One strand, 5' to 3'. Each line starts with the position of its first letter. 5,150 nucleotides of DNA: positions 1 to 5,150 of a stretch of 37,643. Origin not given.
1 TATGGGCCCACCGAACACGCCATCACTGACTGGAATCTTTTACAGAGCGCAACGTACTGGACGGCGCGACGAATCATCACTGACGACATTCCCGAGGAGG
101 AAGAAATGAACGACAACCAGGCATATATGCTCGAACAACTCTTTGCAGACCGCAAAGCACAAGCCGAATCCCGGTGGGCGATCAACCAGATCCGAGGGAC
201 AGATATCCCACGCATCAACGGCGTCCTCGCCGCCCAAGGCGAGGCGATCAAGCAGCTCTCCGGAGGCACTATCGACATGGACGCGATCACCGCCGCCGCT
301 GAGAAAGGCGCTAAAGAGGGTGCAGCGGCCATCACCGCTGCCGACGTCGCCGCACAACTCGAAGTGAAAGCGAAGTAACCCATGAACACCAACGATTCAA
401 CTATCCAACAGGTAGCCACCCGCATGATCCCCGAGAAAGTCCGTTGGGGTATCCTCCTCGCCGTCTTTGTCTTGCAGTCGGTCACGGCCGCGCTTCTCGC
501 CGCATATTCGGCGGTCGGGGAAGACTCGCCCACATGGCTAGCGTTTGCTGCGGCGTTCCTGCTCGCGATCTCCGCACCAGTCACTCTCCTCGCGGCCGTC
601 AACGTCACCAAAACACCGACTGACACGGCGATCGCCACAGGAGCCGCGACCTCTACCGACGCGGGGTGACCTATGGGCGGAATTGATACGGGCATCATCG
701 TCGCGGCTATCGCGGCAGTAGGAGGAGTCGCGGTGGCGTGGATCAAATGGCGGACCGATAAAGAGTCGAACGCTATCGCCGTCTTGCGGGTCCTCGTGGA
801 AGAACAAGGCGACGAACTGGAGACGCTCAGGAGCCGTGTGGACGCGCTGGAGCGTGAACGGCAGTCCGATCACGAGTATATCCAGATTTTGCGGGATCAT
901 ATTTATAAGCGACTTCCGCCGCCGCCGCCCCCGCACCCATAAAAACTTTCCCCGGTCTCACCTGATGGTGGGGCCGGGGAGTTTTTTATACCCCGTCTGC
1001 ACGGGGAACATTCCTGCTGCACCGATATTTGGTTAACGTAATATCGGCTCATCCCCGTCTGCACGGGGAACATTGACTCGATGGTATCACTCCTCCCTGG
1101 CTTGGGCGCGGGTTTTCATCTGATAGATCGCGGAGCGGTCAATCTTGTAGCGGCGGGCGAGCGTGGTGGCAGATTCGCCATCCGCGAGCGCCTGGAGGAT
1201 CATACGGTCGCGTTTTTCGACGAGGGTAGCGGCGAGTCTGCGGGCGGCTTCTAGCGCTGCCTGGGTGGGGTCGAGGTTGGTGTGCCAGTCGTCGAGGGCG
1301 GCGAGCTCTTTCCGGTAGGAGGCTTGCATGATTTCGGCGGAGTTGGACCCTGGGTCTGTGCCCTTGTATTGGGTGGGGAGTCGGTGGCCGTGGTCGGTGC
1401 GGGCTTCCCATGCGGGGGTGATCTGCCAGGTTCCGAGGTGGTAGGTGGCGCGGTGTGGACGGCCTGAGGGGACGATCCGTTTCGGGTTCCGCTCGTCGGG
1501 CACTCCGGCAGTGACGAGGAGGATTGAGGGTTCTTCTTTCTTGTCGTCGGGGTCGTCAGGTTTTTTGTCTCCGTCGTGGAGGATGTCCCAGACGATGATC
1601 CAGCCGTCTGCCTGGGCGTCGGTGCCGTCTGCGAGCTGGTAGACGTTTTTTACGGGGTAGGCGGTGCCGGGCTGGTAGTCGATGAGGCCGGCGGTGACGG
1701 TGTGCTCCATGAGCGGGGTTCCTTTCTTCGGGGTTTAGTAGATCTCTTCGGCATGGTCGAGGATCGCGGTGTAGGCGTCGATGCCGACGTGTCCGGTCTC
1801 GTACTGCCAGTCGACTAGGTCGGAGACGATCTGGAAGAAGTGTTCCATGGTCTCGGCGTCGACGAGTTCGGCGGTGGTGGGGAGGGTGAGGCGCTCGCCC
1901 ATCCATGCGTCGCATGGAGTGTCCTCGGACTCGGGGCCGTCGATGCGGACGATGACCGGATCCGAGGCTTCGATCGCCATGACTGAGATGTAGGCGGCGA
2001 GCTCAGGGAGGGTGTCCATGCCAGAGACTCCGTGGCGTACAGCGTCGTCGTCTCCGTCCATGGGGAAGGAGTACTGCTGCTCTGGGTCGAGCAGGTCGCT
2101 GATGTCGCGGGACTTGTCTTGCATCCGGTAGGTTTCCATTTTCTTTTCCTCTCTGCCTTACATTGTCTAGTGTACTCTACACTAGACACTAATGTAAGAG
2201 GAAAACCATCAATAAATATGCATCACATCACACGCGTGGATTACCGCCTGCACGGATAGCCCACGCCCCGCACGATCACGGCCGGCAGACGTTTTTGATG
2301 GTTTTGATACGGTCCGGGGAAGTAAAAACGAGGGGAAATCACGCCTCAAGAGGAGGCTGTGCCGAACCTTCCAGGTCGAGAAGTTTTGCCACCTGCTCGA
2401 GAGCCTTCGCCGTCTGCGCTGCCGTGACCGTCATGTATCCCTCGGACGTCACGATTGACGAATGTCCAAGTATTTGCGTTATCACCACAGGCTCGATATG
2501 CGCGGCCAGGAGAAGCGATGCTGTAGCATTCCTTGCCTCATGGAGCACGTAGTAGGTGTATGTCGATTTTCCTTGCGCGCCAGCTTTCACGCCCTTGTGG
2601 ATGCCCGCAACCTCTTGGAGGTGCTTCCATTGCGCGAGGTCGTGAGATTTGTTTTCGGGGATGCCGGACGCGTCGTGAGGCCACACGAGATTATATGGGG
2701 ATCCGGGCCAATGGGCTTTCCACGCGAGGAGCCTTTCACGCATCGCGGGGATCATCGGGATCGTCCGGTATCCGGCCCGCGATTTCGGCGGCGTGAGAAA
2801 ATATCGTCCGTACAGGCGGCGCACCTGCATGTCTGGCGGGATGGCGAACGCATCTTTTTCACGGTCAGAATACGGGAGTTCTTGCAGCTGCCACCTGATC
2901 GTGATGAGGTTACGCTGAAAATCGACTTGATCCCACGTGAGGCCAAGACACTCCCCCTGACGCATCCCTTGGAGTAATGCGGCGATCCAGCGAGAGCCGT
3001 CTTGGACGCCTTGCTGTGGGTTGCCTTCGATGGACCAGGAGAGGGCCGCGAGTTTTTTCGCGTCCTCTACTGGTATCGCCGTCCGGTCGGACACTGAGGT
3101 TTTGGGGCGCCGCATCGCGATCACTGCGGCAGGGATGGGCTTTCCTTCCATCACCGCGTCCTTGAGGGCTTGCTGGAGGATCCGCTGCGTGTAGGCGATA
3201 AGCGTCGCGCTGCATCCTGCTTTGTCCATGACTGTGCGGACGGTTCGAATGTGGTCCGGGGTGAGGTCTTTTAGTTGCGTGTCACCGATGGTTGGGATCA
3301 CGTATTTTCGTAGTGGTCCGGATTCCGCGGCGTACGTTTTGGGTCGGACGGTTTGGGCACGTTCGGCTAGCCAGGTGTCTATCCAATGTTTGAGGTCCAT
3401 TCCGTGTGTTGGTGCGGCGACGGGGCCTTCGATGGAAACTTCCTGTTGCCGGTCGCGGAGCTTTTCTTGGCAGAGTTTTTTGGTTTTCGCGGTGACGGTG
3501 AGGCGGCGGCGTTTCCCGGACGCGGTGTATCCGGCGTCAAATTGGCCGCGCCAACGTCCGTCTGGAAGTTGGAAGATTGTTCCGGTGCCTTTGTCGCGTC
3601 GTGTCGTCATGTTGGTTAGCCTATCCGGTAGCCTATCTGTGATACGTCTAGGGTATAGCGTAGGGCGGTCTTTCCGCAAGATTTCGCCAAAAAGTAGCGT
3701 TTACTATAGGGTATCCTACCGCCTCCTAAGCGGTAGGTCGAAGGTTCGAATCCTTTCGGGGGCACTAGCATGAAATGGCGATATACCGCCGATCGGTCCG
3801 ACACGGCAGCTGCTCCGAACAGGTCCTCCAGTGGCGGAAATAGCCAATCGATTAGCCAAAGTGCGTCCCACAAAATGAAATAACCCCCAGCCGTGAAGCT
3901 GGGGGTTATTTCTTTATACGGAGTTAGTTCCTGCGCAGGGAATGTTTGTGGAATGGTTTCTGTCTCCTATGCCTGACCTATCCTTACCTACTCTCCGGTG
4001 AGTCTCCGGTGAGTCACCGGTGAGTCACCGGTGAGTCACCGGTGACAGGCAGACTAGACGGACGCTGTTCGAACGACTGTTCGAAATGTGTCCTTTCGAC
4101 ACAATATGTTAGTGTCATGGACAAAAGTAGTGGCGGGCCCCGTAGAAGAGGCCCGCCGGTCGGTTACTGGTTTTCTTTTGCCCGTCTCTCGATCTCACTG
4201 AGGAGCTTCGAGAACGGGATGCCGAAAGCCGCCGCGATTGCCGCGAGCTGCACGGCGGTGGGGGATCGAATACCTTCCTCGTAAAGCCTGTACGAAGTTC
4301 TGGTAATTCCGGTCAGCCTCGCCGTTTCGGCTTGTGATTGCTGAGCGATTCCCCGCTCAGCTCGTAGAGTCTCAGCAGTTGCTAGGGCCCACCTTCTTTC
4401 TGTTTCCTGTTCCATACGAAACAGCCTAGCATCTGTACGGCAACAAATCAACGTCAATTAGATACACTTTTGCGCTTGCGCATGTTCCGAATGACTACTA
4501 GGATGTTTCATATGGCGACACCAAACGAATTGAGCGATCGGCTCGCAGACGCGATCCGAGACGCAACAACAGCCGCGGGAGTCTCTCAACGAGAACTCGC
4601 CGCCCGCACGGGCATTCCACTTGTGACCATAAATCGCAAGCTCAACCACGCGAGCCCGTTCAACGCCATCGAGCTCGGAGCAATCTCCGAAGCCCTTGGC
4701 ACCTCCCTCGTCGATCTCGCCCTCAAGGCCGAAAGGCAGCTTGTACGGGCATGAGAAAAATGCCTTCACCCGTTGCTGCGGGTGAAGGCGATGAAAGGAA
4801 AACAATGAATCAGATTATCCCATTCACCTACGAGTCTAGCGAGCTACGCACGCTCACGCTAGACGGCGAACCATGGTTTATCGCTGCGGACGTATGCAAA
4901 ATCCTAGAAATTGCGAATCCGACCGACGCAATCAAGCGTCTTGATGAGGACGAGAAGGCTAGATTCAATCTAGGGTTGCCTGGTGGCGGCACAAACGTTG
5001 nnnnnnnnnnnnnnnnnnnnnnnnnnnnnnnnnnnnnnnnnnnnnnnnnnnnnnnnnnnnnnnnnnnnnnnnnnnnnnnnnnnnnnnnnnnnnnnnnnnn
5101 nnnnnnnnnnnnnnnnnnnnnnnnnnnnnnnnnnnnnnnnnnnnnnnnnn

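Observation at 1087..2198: Acidic protein, HTH protein and mini-array operon under a palindromic promoter: an Acr-Aca-like anti-defence locus candidate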

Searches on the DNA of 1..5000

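Call 26: search_rna_families(source=window, start=1, end=5000, threshold=evalue, max_evalue=1)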
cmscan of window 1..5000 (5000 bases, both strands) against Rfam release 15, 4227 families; matches with E-value up to 1: 6.
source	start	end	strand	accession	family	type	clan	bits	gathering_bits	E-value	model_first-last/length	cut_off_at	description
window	3847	3917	+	RF02074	STnc240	Gene; sRNA;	-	26.8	55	0.77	1-77/77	no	Enterobacterial sRNA STnc240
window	3707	3756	+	RF00005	tRNA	Gene; tRNA;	CL00001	25.1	29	0.057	8-63/71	no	tRNA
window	3997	4040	+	RF04274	mir-9223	Gene; miRNA;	-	24.5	53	0.097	1-76/76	no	mir-9223 microRNA precursor family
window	281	355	-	RF03468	mir-2830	Gene; miRNA;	-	23.6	70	0.24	1-76/76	no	mir-2830 microRNA precursor family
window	3986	4039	+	RF00703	mir-139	Gene; miRNA;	-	20.6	51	0.79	1-68/68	no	mir-139 microRNA precursor family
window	4671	4706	-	RF00064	HgcG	Gene; snRNA; snoRNA; HACA-box;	-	14.3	77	0.87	143-178/276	no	HgcG RNA (Pab40)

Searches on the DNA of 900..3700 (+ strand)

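Call 6: search_dna_similar(query=window:900-3700:+, collection=phages, mode=distant, max_rows=20)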
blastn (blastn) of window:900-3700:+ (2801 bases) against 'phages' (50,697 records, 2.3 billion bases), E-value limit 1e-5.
No match.

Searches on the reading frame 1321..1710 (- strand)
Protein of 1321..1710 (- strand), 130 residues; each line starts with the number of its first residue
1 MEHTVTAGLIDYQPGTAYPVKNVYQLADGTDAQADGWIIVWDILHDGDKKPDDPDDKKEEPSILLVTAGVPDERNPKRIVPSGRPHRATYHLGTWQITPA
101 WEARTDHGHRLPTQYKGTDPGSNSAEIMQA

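Call 46: find_homologous_proteins(query=A3, max_evalue=0.01)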
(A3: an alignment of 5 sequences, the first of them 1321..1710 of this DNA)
Query A3 (5 sequences) (130 aa, profile of the alignment): 7 proteins with E <= 0.01 among 2137 candidates.
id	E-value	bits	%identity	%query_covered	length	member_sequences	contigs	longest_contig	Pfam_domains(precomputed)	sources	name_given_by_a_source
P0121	1.4e-69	250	94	100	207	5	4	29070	-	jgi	jgi:hypothetical protein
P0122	8.0e-68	245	88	100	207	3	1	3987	-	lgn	-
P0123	1.4e-63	231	61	98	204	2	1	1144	-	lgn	-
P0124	2.3e-48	182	34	95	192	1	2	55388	-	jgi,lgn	jgi:hypothetical protein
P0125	9.6e-37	144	38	95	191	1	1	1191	-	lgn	-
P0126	1.4e-36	143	32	96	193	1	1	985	-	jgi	jgi:hypothetical protein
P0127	5.3e-36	142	34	98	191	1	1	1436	-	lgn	-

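Call 70: find_encoding_contigs(protein=P0127, flank=3000, max_places=3)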
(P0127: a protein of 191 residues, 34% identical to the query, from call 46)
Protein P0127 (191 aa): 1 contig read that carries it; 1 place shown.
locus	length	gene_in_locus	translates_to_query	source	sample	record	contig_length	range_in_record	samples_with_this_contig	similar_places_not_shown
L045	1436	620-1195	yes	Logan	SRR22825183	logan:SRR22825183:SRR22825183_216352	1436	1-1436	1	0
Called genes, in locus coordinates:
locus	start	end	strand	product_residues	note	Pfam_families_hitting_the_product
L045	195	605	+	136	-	-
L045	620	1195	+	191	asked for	-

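Call 71: find_encoding_contigs(protein=P0125, flank=3000, max_places=3)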
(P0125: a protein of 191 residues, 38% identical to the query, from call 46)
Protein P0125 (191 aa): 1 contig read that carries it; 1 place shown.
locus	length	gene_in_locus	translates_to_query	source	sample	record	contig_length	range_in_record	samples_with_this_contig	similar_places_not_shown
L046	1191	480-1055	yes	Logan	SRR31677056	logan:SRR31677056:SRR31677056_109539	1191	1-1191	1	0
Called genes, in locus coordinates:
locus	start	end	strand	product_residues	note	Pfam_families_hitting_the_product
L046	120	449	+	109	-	-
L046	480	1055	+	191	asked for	-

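Call 88: find_encoding_contigs(protein=P0126, flank=3000, max_places=2)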
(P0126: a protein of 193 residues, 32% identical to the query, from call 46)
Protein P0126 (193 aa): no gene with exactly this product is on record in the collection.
